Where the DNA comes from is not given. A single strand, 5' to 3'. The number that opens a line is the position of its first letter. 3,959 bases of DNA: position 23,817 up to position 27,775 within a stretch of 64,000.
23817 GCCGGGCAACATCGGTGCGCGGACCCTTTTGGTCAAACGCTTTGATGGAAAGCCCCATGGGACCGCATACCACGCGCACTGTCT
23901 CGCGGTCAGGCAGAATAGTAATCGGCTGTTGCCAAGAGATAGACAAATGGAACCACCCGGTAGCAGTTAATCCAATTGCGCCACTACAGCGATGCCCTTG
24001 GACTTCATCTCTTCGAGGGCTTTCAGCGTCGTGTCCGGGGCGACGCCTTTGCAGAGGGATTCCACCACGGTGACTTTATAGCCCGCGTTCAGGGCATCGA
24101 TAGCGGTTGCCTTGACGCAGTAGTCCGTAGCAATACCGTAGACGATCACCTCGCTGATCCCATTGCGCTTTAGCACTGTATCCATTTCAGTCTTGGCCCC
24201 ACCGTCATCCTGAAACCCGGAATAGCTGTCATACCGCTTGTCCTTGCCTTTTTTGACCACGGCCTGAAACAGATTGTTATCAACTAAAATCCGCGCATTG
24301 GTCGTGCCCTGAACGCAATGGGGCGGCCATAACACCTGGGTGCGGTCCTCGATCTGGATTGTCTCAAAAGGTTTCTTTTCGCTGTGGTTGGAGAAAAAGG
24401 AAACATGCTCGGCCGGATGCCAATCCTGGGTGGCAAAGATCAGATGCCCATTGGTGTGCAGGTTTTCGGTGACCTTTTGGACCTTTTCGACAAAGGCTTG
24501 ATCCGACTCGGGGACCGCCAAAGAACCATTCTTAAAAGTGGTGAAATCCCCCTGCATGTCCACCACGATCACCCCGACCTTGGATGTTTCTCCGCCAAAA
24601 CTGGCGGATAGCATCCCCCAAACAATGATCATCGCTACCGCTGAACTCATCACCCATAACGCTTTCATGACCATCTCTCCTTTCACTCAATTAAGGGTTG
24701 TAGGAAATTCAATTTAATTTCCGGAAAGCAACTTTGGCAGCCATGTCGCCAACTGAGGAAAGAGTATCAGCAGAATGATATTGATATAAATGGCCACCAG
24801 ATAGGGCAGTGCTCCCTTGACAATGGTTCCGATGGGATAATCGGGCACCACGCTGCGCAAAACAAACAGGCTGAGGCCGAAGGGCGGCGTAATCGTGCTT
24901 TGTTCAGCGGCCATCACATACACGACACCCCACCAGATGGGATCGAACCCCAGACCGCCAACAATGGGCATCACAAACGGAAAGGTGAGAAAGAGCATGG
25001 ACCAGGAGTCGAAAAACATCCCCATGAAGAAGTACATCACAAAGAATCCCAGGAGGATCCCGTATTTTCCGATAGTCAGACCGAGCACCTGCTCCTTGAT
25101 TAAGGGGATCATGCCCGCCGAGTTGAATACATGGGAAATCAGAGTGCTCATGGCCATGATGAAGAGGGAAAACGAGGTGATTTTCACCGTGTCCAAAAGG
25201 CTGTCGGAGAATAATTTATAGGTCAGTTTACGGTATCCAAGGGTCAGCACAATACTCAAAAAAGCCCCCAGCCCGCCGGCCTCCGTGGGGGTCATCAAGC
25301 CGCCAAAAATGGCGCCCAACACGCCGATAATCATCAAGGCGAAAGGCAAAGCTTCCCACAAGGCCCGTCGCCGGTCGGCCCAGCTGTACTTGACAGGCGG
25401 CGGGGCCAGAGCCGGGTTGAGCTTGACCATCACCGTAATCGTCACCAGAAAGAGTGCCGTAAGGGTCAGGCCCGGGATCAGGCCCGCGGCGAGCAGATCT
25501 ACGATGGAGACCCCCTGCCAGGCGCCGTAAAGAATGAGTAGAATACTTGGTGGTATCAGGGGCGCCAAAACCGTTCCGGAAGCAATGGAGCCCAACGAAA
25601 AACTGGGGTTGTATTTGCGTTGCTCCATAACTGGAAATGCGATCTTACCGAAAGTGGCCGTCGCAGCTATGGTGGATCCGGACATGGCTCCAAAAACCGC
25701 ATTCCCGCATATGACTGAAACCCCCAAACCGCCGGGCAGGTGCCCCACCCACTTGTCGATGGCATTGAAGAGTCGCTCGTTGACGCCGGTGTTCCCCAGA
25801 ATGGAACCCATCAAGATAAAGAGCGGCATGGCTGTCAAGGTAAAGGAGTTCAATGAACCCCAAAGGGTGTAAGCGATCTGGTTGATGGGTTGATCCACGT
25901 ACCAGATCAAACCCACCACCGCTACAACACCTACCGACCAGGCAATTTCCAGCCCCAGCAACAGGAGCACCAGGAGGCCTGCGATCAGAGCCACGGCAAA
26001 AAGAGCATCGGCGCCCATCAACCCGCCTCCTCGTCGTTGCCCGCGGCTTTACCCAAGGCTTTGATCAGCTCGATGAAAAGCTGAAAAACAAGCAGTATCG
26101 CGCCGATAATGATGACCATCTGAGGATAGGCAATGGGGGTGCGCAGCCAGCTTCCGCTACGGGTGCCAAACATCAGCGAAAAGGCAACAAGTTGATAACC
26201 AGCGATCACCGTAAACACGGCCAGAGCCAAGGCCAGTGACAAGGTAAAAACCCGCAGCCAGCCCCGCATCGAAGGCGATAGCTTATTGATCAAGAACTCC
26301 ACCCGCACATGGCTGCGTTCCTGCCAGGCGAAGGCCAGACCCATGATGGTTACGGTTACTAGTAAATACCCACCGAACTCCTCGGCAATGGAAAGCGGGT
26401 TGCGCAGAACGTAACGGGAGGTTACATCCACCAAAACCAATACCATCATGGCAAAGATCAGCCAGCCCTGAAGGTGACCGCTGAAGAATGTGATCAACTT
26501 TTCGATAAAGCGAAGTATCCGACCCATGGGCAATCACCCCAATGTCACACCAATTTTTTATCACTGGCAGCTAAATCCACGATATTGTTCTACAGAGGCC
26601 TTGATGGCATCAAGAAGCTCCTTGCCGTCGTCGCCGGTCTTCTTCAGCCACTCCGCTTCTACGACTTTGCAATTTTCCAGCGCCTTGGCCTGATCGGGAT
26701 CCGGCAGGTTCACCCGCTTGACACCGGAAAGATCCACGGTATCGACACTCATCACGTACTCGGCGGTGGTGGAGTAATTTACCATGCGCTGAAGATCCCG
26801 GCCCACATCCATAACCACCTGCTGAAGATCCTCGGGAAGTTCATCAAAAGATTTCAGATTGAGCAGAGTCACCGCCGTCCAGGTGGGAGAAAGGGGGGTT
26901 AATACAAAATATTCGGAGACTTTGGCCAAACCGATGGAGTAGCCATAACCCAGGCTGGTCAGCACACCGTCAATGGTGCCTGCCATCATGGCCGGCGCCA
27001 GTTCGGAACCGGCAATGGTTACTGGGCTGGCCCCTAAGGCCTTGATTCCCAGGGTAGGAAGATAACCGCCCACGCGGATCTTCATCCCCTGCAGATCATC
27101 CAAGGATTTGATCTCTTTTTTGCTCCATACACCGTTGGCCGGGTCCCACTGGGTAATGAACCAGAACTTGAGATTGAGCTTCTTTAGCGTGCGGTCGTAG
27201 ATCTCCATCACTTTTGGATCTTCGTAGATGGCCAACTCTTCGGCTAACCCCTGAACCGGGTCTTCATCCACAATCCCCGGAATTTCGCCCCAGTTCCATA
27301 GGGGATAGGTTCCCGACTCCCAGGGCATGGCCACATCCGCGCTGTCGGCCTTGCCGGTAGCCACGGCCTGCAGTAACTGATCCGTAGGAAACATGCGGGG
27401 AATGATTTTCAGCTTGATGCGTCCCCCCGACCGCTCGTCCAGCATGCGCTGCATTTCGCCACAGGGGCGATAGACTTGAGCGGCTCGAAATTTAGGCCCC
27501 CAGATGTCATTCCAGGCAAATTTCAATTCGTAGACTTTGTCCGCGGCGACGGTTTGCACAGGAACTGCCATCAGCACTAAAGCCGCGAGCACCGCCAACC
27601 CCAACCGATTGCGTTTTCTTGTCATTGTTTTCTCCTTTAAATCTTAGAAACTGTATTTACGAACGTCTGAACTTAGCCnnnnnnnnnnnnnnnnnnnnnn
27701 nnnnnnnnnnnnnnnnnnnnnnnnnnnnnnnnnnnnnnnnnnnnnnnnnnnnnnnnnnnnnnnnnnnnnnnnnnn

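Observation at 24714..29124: Non-pyrrolysine MttB-family methyltransferase and a TRAP importer embedded in the nicotinate island: candidate N-methylnicotinate (trigonelline) demethylation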

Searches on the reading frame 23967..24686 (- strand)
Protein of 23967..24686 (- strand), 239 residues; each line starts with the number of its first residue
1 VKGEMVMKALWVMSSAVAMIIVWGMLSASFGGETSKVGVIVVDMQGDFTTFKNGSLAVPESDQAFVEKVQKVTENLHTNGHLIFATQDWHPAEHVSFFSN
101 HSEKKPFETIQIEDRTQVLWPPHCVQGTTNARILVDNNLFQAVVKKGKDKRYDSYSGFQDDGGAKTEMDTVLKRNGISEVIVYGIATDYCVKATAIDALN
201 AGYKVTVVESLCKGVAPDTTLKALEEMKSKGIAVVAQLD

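Call 4: search_protein_families(library=pfam, proteins=[window:23967-24686:-])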
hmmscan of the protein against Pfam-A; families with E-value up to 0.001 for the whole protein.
window:23967-24686:- (239 aa): 1 family
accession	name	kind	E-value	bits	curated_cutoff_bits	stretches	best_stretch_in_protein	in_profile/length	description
PF00857.26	Isochorismatase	-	1.1e-26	94.4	27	1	39-235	3-171/175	Isochorismatase domain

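Call 17: search_protein_families(library=ncbifam, proteins=[window:23967-24686:-], max_evalue=0.00001)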
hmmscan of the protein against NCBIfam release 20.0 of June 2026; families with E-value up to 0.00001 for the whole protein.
window:23967-24686:- (239 aa): 5 families
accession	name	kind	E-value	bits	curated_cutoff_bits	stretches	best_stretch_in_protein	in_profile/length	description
NF008623.0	PRK11609.1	equivalog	3.5e-53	180.5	174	1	38-235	5-203/213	bifunctional nicotinamidase/pyrazinamidase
NF050097.1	BiurAmidohydBiuH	equivalog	4.6e-11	42.6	370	1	165-231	139-205/221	biuret amidohydrolase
TIGR03614.1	RutB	equivalog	1e-09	38.3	377.95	1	35-223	14-197/226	pyrimidine utilization protein B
NF008517.0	PRK11440.1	equivalog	2.5e-07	30.8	195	1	166-223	110-167/188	hydrolase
NF041461.1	C_hydro_YcaC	equivalog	8.9e-06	25.3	310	0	171-235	96-160/201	isochorismate family cysteine hydrolase YcaC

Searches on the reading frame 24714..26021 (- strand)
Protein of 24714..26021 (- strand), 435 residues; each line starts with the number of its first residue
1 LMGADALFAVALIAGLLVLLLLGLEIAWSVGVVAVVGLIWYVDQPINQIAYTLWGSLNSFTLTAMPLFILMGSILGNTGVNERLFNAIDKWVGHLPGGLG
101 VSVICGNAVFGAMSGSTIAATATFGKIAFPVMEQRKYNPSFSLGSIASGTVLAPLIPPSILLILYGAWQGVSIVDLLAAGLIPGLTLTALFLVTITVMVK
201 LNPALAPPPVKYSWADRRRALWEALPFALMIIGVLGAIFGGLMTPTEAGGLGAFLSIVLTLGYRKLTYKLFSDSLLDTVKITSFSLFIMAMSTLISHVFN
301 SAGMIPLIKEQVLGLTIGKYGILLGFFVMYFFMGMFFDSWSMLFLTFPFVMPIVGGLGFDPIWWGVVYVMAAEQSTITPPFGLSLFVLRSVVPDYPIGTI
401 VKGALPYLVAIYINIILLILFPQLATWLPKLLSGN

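Call 3: search_protein_families(library=pfam, proteins=[window:24714-26021:-])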
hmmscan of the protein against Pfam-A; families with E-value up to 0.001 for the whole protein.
window:24714-26021:- (435 aa): 1 family
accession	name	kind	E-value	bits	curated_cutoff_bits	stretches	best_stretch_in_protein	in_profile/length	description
PF06808.19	DctM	-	3.2e-87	293.5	23.8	1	14-424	2-413/413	Tripartite ATP-independent periplasmic transporter, DctM component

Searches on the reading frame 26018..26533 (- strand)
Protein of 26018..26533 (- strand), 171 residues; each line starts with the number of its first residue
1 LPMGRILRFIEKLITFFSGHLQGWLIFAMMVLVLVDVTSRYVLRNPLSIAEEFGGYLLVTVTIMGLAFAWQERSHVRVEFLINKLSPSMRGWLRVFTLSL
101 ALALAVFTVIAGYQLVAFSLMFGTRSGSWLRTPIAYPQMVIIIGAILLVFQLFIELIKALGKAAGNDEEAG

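Call 3: search_protein_families(library=pfam, proteins=[window:26018-26533:-])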
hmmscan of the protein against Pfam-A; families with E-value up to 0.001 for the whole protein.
window:26018-26533:- (171 aa): 1 family
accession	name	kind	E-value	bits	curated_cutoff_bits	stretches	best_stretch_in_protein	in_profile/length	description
PF04290.18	DctQ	-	4.8e-27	94.9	28.3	1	29-159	1-129/132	Tripartite ATP-independent periplasmic transporters, DctQ component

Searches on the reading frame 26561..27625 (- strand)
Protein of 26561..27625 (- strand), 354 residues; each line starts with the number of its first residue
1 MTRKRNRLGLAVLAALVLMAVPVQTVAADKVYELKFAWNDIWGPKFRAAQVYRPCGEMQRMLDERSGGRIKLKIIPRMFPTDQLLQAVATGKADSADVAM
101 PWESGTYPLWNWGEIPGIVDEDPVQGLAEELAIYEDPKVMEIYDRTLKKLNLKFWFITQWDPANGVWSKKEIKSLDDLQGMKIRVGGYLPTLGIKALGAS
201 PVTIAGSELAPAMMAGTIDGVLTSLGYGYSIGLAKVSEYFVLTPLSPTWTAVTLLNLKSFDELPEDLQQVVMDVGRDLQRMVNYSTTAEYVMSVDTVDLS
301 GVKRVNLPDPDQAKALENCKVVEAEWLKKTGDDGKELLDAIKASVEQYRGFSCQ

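Call 3: search_protein_families(library=pfam, proteins=[window:26561-27625:-])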
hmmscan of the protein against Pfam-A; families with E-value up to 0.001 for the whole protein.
window:26561-27625:- (354 aa): 1 family
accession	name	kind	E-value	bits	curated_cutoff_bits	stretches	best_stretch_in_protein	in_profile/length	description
PF03480.18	DctP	-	3.3e-25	89.4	23.4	1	57-325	17-281/286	Bacterial extracellular solute-binding protein, family 7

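Call 17: search_protein_families(library=ncbifam, proteins=[window:26561-27625:-], max_evalue=0.00001)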
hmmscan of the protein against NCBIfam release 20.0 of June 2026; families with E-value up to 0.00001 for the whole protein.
window:26561-27625:- (354 aa): 2 families
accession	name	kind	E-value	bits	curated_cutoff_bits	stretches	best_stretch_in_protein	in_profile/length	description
NF037995.1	TRAP_S1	subfamily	8.1e-19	68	50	1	164-312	119-268/271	TRAP transporter substrate-binding protein DctP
TIGR00787.1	dctP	subfamily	9.1e-15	54.8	175.05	1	57-277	17-233/257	DctP family TRAP transporter solute-binding subunit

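Call 31: search_solved_structures(query=window:26561-27625:-, max_evalue=0.00001, show_alignments=2)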
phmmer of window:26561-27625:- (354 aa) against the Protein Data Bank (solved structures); distinct sequences matched with E-value up to 0.00001: 53.
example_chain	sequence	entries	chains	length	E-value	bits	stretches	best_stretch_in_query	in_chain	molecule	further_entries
4n6d_A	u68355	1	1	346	6.2e-19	71.4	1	48-336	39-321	TRAP dicarboxylate transporter-DctP subunit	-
2pfy_A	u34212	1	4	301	4.5e-16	62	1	147-342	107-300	Putative exported protein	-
2pfz_A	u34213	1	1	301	4.4e-15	58.8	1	60-342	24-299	Putative exported protein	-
8t9t_A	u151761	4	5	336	9.4e-15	57.7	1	55-332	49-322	Isethionate-binding periplasmic protein DctP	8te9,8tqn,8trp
5cm6_A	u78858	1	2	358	1.1e-14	57.5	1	40-351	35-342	TRAP dicarboxylate transporter-DctP subunit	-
4uab_A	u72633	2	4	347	1.4e-14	57.1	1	133-269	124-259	Twin-arginine translocation pathway signal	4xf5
4pet_A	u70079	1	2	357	1.2e-13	54.1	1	164-274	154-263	Extracellular solute-binding protein, family 7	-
2wx9_A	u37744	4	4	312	2.8e-13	52.8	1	32-343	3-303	SIALIC ACID-BINDING PERIPLASMIC PROTEIN SIAP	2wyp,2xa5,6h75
4mco_A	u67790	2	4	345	3e-13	52.7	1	61-310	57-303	TRAP dicarboxylate transporter-DctP subunit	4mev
2xwv_A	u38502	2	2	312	4.7e-13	52.1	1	60-343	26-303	SIALIC ACID-BINDING PERIPLASMIC PROTEIN SIAP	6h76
6wgm_A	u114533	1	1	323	5e-13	52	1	66-342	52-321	TRAP-type C4-dicarboxylate transport system, periplasmic component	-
2v4c_A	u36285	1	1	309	5.1e-13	52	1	60-343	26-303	SIALIC ACID-BINDING PERIPLASMIC PROTEIN SIAP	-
3b50_A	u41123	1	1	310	5.4e-13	51.9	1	60-343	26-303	Sialic acid-binding periplasmic protein siaP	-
2wyk_A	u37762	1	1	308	5.4e-13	51.9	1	60-343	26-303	SIALIC ACID-BINDING PERIPLASMIC PROTEIN SIAP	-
2cex_A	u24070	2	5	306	6.2e-13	51.7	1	60-343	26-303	PROTEIN HI0146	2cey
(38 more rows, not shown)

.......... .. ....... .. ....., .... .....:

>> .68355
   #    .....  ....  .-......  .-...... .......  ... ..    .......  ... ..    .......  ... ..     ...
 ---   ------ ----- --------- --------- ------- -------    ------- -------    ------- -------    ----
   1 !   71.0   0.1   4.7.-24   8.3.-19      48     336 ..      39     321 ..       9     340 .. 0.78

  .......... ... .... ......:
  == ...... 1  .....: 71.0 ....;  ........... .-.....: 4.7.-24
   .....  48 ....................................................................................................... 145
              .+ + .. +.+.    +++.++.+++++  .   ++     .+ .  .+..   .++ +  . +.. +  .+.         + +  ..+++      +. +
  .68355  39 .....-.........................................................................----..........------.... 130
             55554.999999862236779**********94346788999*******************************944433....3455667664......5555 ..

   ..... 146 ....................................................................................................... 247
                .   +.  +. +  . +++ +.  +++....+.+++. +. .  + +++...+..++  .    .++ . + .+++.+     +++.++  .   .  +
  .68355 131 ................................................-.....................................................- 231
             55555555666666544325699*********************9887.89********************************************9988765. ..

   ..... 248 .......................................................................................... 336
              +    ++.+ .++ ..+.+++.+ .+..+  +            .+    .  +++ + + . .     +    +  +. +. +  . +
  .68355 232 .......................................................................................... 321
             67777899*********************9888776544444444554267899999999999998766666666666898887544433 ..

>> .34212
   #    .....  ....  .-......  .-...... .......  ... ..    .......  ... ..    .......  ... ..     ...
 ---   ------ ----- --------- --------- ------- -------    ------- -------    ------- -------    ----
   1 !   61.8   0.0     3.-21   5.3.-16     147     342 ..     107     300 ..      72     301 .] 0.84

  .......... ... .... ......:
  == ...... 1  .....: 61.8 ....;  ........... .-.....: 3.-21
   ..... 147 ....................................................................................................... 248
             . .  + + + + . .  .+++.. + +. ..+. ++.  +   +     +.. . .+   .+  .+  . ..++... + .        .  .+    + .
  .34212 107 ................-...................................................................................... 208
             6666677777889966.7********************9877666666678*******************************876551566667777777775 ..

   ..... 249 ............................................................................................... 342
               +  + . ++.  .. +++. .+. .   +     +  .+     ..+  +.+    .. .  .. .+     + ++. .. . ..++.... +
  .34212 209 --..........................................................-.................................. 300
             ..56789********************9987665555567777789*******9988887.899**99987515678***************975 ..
